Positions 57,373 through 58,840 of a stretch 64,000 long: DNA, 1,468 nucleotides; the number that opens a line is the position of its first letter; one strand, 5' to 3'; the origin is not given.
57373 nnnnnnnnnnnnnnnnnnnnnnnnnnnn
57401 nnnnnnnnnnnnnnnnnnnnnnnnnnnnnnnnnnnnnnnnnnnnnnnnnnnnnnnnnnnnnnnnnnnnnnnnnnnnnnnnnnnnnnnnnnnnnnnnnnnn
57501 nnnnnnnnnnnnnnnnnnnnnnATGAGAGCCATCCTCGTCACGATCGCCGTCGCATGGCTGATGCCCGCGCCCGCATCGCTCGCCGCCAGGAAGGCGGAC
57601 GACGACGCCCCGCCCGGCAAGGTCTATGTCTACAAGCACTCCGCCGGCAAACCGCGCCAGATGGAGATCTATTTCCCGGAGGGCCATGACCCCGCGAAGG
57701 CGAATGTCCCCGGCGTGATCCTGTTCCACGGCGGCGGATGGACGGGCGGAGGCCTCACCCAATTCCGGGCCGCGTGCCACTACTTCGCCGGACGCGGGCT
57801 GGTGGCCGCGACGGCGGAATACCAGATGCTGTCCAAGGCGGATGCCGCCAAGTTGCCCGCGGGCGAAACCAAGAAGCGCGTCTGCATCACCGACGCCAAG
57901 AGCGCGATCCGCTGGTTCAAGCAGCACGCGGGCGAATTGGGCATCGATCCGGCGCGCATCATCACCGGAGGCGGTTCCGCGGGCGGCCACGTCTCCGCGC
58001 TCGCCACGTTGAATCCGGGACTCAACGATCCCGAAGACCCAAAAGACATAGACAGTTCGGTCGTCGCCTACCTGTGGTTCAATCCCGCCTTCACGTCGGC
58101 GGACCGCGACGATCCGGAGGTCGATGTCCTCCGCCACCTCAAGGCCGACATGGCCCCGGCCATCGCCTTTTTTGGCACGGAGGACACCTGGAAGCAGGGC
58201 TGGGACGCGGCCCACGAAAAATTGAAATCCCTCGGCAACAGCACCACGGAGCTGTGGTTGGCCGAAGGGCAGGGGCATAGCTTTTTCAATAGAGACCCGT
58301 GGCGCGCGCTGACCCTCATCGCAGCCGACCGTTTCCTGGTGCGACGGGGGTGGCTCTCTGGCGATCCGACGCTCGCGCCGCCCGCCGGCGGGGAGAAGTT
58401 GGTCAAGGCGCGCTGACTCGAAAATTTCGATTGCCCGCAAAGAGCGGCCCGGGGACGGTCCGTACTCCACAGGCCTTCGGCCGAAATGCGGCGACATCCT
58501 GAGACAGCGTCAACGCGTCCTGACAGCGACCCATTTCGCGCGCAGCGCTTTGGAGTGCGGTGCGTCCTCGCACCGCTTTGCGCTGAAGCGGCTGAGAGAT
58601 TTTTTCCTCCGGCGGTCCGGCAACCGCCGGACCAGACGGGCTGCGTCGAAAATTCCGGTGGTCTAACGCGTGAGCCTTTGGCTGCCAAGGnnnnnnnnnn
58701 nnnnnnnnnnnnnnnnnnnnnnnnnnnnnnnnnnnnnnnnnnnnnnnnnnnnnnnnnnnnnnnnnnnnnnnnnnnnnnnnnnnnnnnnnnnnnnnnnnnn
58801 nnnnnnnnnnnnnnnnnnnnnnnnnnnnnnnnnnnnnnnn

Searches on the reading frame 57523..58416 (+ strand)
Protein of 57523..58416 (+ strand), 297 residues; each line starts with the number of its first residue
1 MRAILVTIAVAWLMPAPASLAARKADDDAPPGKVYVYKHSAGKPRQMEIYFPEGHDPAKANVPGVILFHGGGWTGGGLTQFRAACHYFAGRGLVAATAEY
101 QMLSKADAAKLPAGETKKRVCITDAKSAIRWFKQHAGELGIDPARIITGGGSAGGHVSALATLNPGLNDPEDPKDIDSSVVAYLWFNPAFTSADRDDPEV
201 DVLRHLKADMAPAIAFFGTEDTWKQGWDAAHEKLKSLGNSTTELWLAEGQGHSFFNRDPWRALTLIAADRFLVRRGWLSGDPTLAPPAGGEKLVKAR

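Call 13: search_protein_families(library=pfam, proteins=[window:57523-58416:+])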
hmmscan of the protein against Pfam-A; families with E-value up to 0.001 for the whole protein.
window:57523-58416:+ (297 aa): 3 families
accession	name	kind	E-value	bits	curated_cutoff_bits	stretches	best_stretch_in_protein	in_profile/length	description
PF20434.5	BD-FAE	-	1e-17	64.8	26.8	1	47-166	1-111/215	BD-FAE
PF07859.19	Abhydrolase_3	-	4.9e-14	53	25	1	65-162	1-89/210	alpha/beta hydrolase fold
PF00135.34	COesterase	-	8.3e-07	28.8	27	1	47-165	88-204/515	Carboxylesterase family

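Call 41: find_encoding_contigs(protein=window:57523-58416:+, flank=3000, max_places=10)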
Protein window:57523-58416:+ (297 aa): 3 contigs read that carry it; 3 places shown.
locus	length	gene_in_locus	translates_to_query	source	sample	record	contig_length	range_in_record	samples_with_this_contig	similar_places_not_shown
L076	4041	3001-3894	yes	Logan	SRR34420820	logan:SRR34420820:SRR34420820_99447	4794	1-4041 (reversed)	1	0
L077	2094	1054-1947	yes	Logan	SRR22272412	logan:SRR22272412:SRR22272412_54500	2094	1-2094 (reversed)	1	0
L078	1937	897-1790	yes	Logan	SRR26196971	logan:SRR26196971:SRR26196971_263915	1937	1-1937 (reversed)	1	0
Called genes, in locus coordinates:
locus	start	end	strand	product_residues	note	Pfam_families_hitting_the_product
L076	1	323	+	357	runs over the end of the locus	?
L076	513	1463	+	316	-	PF00756:Esterase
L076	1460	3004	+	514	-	PF00884:Sulfatase, PF16347:SGSH_C (weak)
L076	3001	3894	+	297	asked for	PF00135:COesterase (weak), PF20434:BD-FAE, PF07859:Abhydrolase_3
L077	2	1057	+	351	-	?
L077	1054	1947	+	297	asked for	PF00135:COesterase (weak), PF20434:BD-FAE, PF07859:Abhydrolase_3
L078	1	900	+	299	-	?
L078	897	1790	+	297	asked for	PF00135:COesterase (weak), PF20434:BD-FAE, PF07859:Abhydrolase_3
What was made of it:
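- On REPIN (long ~150-nt palindrome): Contig breaks at 58563 in three samples imply further copies sharing 31-mers or longer (call 41).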

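Call 68: find_homologous_proteins(query=window:57523-58416:+, max_evalue=1e-40)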
Query window:57523-58416:+ (297 aa): 1737 proteins with E <= 1e-40 among 8000 candidates; the best 120 are listed.
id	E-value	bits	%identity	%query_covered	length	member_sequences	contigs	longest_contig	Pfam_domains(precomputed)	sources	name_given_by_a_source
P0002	1.1e-200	683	100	100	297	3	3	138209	PF00135.35,PF07859.20,PF20434.6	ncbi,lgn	-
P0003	3.1e-176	603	89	100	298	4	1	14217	PF00135.35,PF07859.20,PF20434.6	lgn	-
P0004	2.2e-172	590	87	100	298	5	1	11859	PF00135.35,PF07859.20,PF20434.6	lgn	-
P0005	4.1e-172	590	88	100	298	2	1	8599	PF00135.35,PF07859.20,PF20434.6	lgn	-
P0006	2.6e-157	541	85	91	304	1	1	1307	PF00135.35,PF07859.20,PF20434.6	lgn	-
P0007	6.6e-153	526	81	91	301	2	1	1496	PF00135.35,PF07859.20,PF20434.6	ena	-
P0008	6.0e-148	510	82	90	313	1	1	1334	PF00135.35,PF07859.20,PF20434.6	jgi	jgi:hypothetical protein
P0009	3.4e-147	508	77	95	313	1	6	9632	PF00135.35,PF07859.20,PF20434.6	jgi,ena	jgi:acetyl esterase/lipase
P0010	9.4e-147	506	80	91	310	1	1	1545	PF00135.35,PF07859.20,PF20434.6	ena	-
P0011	1.9e-146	505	73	99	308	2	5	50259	PF00135.35,PF07859.20,PF20434.6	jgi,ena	jgi:acetyl esterase/lipase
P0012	9.4e-146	503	79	90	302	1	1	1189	PF00135.35,PF07859.20,PF20434.6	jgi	-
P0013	1.2e-145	503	80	91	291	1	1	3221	PF00135.35,PF07859.20,PF20434.6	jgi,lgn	-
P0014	2.7e-145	501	72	100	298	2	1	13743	PF00135.35,PF07859.20,PF20434.6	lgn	-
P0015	5.6e-145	500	75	97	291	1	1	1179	PF00135.35,PF07859.20,PF20434.6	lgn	-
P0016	1.3e-143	496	79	91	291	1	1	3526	PF00135.35,PF07859.20,PF20434.6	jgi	-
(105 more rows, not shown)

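Call 69: find_encoding_contigs(protein=P0003, flank=4000, max_places=2)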
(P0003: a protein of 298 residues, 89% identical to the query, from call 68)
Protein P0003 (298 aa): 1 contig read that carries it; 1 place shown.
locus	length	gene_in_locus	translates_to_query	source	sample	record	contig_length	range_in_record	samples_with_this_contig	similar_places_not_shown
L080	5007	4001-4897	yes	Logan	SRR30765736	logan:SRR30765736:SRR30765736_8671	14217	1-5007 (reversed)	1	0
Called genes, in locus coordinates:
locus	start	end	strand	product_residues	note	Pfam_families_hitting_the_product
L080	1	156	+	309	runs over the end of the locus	-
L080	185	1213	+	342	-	PF00756:Esterase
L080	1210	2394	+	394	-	PF13472:Lipase_GDSL_2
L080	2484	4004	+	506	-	PF00884:Sulfatase, PF16347:SGSH_C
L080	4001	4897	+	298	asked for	PF00135:COesterase, PF20434:BD-FAE, PF07859:Abhydrolase_3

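Call 70: find_encoding_contigs(protein=P0004, flank=4000, max_places=2)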
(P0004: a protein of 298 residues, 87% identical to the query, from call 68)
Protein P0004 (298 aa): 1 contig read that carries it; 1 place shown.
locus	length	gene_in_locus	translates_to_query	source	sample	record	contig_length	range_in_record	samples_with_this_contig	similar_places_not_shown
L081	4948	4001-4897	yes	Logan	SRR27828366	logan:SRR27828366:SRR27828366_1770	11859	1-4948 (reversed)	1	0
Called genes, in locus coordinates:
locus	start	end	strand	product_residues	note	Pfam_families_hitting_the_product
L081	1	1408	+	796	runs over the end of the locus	-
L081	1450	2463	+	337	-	PF00756:Esterase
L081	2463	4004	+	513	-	PF00884:Sulfatase, PF16347:SGSH_C (weak)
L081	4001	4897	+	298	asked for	PF00135:COesterase (weak), PF20434:BD-FAE, PF07859:Abhydrolase_3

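Call 71: find_encoding_contigs(protein=P0005, flank=4000, max_places=2)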
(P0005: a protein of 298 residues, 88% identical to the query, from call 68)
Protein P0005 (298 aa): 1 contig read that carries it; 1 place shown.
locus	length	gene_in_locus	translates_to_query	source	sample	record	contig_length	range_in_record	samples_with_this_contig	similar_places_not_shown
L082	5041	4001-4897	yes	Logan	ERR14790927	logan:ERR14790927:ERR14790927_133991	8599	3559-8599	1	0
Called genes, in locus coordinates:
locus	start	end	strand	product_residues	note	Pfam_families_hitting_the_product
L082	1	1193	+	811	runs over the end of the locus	-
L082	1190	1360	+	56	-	-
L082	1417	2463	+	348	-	PF00756:Esterase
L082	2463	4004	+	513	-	PF00884:Sulfatase, PF16347:SGSH_C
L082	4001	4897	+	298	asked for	PF00135:COesterase, PF20434:BD-FAE, PF07859:Abhydrolase_3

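Call 73: list_cluster_members(proteins=[P0002])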
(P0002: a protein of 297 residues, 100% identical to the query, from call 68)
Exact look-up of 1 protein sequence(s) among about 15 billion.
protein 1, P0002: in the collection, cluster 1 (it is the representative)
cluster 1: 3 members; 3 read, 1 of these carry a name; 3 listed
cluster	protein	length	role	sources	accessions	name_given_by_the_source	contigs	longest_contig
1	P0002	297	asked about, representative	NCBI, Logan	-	-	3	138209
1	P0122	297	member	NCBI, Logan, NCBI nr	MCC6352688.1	MAG: alpha/beta hydrolase fold domain-containing protein [Verrucomicrobiae bacterium] | alpha/beta hydrolase fold domain-containing protein [Verrucomicrobiae bacterium]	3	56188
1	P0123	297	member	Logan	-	-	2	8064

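Call 74: find_encoding_contigs(protein=P0122, flank=10000, max_places=4)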
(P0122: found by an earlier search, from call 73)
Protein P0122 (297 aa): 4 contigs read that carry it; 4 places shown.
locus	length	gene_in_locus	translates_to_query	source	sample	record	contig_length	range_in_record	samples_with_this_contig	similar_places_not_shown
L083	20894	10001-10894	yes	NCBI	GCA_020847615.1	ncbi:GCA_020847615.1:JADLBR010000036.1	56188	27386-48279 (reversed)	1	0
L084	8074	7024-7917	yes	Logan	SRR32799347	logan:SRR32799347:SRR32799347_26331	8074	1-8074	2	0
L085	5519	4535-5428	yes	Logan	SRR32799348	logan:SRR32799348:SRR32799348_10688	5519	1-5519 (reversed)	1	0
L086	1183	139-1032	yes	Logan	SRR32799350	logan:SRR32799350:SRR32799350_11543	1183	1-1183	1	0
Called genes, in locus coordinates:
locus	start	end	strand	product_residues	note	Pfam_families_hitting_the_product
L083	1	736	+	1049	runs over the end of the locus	PF13385:Laminin_G_3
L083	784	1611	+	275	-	-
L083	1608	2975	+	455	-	PF01522:Polysacc_deac_1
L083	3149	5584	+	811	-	-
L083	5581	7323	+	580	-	PF13229:Beta_helix (faint)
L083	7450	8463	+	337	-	PF00756:Esterase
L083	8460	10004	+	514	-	PF00884:Sulfatase, PF16347:SGSH_C (weak)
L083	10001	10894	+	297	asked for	PF00135:COesterase (weak), PF20434:BD-FAE, PF07859:Abhydrolase_3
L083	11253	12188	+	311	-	PF04616:Glyco_hydro_43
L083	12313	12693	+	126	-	PF18206:Porphyrn_cat_1 (weak)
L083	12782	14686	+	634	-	PF01120:Alpha_L_fucos, PF16757:Fucosidase_C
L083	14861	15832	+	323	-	PF04616:Glyco_hydro_43 (weak)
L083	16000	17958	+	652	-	PF12831:FAD_oxidored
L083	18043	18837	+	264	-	PF09224:DUF1961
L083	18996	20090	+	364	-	PF14307:Glyco_tran_WbsX (faint)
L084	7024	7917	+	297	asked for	PF00135:COesterase (weak), PF20434:BD-FAE, PF07859:Abhydrolase_3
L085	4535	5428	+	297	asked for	PF00135:COesterase (weak), PF20434:BD-FAE, PF07859:Abhydrolase_3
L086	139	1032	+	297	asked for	PF00135:COesterase (weak), PF20434:BD-FAE, PF07859:Abhydrolase_3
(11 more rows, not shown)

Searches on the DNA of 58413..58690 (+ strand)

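Call 84: search_dna_similar(query=window:58413-58690:+, collection=plasmids, mode=distant, max_rows=8)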
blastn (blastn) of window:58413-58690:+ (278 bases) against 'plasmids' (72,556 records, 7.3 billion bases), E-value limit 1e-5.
No match.

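Call 85: search_dna_similar(query=window:58413-58690:+, collection=phages, mode=distant, max_rows=8)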
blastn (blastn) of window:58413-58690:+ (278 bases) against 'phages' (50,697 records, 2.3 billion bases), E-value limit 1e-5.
No match.
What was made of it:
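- Tried and rejected: No match (calls 84, 85).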
